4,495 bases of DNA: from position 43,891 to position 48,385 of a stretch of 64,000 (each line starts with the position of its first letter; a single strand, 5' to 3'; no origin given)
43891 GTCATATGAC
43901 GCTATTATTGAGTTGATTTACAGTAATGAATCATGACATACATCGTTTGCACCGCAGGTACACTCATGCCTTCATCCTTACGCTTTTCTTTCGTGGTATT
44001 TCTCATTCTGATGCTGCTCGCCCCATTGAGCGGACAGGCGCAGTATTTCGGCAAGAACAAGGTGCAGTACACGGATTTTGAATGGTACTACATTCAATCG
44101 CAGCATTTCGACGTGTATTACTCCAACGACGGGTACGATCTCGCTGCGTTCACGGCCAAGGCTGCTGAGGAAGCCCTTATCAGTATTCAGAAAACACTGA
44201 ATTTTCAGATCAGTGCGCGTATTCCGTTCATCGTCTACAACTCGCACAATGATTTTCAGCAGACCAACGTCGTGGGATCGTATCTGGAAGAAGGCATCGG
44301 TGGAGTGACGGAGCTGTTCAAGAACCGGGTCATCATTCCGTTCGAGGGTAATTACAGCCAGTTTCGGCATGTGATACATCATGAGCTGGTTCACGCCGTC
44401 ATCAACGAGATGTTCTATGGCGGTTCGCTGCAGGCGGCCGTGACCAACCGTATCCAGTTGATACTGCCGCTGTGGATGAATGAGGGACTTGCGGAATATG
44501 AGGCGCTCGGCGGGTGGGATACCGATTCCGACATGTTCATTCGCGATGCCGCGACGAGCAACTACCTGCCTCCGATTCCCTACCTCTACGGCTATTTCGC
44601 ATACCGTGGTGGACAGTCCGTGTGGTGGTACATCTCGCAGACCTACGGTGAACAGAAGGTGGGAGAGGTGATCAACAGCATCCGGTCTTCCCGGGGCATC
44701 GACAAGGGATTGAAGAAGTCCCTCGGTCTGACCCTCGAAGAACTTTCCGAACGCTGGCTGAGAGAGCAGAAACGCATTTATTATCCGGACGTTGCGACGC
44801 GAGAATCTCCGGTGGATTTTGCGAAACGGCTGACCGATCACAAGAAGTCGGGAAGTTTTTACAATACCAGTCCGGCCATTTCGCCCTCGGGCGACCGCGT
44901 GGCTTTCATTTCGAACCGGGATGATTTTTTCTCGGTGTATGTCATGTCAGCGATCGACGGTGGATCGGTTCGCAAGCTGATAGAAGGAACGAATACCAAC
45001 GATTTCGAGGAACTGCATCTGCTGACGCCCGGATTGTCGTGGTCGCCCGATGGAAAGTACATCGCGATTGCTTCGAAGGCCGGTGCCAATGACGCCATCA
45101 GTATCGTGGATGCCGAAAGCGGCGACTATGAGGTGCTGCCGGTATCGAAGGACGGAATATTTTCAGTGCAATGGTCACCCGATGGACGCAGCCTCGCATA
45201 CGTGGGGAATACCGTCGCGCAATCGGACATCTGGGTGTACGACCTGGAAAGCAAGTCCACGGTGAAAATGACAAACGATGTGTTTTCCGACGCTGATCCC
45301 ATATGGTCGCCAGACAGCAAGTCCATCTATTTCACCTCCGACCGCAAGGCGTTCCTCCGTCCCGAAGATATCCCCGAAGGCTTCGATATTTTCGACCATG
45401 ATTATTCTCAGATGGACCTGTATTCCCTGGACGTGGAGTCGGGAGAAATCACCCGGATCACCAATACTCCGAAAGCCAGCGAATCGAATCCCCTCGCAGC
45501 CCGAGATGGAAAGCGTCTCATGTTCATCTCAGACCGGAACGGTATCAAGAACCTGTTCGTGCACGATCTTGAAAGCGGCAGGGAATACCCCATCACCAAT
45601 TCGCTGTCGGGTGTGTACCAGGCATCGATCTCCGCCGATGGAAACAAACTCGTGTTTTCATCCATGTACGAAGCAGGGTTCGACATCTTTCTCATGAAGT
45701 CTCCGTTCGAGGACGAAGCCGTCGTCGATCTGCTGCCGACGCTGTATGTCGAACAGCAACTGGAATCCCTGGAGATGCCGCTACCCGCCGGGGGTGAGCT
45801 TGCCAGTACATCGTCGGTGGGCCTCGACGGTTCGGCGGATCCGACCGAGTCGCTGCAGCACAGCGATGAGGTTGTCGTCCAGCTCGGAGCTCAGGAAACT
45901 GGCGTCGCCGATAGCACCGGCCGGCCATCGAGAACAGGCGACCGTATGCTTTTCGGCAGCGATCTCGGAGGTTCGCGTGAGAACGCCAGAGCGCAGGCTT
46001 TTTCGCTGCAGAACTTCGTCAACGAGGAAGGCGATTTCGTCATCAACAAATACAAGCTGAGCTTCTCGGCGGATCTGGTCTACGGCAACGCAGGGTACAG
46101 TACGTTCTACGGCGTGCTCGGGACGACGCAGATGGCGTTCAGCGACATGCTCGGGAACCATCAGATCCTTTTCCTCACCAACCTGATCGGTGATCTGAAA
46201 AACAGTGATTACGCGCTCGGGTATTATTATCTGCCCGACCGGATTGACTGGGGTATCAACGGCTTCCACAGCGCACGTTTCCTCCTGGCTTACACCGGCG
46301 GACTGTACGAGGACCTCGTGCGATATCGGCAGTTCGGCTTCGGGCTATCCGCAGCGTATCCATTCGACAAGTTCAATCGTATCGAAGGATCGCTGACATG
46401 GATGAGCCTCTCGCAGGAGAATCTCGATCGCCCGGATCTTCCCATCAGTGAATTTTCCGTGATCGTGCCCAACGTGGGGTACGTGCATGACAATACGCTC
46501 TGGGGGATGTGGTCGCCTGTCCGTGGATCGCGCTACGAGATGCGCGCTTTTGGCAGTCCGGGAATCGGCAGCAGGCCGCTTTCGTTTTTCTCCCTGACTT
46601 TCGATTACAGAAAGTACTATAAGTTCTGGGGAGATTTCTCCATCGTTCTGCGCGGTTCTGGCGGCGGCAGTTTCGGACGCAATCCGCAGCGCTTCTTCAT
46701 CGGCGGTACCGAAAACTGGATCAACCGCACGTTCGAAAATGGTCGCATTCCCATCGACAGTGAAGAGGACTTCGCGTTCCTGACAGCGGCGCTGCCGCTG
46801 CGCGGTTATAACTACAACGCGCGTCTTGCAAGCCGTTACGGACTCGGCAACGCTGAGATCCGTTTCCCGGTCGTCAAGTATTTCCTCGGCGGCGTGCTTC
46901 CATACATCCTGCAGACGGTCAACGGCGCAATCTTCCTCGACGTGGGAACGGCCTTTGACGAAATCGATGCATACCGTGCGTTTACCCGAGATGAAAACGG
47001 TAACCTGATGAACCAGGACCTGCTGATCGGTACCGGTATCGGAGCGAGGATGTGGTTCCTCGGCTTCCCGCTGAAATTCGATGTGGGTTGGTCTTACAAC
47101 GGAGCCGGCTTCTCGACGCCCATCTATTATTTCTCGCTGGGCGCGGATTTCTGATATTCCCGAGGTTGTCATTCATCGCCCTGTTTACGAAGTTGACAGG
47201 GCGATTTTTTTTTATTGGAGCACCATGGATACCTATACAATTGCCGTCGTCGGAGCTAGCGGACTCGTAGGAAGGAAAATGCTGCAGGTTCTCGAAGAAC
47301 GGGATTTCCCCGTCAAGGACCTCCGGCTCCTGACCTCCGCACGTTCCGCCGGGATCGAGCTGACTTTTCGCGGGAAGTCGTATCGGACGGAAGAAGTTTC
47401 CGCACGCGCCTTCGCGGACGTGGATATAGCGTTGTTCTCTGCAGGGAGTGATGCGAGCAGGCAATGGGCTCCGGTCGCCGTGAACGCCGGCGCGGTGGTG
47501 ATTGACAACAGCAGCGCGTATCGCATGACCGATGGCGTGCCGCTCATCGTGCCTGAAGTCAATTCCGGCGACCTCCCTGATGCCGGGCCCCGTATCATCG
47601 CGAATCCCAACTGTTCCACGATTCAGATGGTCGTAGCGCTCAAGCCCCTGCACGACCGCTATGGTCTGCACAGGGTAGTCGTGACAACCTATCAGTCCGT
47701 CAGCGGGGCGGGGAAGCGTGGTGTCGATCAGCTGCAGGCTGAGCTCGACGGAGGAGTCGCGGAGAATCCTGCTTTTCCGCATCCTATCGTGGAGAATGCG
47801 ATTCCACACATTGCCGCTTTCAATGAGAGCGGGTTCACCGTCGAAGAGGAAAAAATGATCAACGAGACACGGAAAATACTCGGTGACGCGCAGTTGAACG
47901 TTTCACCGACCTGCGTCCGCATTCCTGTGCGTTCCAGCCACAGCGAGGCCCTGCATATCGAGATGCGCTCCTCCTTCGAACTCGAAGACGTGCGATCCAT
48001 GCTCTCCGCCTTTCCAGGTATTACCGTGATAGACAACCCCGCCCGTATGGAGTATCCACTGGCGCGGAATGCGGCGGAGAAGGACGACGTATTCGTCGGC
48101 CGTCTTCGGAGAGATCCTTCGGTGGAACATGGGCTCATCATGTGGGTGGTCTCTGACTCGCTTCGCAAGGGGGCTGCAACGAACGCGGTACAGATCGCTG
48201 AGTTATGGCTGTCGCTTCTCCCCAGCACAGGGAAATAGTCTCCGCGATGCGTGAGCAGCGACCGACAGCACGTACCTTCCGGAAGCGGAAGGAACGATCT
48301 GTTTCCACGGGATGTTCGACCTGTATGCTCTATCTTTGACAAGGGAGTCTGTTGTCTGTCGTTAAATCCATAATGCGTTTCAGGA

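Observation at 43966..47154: Zincin HExxH module, PD40 propeller and BamA-like barrel in one 1060-aa polypeptide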

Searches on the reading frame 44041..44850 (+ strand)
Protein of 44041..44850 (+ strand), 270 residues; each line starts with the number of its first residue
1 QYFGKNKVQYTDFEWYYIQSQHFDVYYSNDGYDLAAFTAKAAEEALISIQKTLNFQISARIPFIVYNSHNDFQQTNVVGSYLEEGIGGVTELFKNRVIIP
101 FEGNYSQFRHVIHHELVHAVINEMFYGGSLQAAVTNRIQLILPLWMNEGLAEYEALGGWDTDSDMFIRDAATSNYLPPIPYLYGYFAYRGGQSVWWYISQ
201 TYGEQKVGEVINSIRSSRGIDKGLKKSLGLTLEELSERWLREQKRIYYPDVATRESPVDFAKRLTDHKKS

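Call 33: search_solved_structures(query=A3, max_evalue=10, show_alignments=3)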
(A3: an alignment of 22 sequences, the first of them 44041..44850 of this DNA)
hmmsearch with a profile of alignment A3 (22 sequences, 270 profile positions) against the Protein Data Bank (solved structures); distinct sequences matched with E-value up to 10: 3.
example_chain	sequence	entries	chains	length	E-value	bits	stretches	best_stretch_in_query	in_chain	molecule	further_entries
6dkp_D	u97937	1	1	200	1.6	11.1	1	178-198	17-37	DMF5 T-cell Receptor Alpha Chain fusion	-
4l3e_D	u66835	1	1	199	1.9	10.9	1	178-198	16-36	DMF5 alpha chain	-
6d78_D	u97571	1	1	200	1.9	10.9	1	178-198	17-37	DMF5 alpha chain,DMF5 alpha chain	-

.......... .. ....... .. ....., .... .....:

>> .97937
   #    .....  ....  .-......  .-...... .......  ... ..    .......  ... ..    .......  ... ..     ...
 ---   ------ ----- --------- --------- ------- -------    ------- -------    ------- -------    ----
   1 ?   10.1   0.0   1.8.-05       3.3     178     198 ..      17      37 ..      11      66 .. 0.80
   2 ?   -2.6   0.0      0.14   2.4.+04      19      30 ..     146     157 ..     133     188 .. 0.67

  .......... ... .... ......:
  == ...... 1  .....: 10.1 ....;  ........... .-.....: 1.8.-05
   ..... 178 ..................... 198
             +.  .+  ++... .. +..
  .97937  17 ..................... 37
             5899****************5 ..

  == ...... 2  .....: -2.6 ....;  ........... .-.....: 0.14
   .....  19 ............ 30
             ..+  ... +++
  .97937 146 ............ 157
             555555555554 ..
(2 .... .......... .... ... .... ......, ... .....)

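Call 42: predict_structure(alignment_id=A3)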
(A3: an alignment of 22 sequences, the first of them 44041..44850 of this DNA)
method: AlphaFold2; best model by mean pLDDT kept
length: 270 residues; sequences in the alignment: 22
mean_pLDDT: 76.2   pTM: 0.78
mean pLDDT of the five models: 76.2, 73.9, 72.9, 71.6, 68.7
residues with pLDDT >= 90: 91; 70-90: 98; 50-70: 35; < 50: 46
segments of 3 or more residues with pLDDT < 50: 1-8, 77-94, 250-256, 258-270
pLDDT, mean of each block of 10 residues (from residue 1): 41 83 88 93 96 91 81 56 30 59 81 89 81 77 88 83 56 75 79 91 95 94 97 95 68 48 42
secondary structure, 60 per line:
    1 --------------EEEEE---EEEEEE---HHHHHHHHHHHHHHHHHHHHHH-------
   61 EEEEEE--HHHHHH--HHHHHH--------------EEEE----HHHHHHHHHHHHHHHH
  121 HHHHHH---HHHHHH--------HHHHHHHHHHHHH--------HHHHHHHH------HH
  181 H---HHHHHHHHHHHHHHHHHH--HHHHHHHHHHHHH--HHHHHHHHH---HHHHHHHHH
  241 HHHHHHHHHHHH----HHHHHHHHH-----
elements in order: E15-19 E23-28 H32-53 E61-66 H69-74 H77-82 E97-100 H105-126 H130-135 H144-156 H165-172 H185-202 H205-217 H220-228 H232-252 H257-265

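Call 52: search_protein_representatives(alignment_id=A3)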
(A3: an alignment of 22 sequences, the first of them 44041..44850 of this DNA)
Query: 22 sequences, 270 profile positions. Proteins with E-value up to 0.001 (for the whole library): 5228; up to 1e-10: 2684; up to 1e-30: 1210. The best 150 are listed.
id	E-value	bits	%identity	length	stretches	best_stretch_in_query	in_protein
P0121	1.6e-124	430.9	-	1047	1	1-270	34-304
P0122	1.7e-121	421.0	-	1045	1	2-269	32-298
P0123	2.7e-121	420.3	-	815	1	2-269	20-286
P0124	6.4e-121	419.1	-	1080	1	2-269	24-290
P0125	1.8e-119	414.3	-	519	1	2-269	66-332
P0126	1.2e-118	411.7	-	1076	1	2-269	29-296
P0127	9.0e-117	405.5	-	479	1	64-270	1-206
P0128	1.6e-116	404.6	-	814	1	1-269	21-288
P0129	7.1e-113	392.7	-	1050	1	1-269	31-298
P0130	9.0e-113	392.4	-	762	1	2-270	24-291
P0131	5.9e-111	386.4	-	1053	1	1-269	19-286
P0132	8.8e-111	385.8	-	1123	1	3-265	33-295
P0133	1.3e-110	385.3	-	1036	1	2-269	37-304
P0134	2.5e-110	384.3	-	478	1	2-269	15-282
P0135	1.5e-109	381.9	-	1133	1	2-269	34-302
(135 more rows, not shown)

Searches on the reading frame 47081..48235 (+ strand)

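Call 17: search_protein_families(library=pfam, proteins=[window:47081-48235:+], max_evalue=0.001)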
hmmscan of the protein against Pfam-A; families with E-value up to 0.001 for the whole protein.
window:47081-48235:+ (385 aa): 2 families
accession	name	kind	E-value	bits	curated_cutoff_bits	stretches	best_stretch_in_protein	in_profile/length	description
PF02774.23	Semialdhyde_dhC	-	1.3e-47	162.8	26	1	187-363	1-184/184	Semialdehyde dehydrogenase, dimerisation domain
PF01118.30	Semialdhyde_dh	-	4.5e-33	114.7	26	1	54-165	2-118/121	Semialdehyde dehydrogenase, NAD binding domain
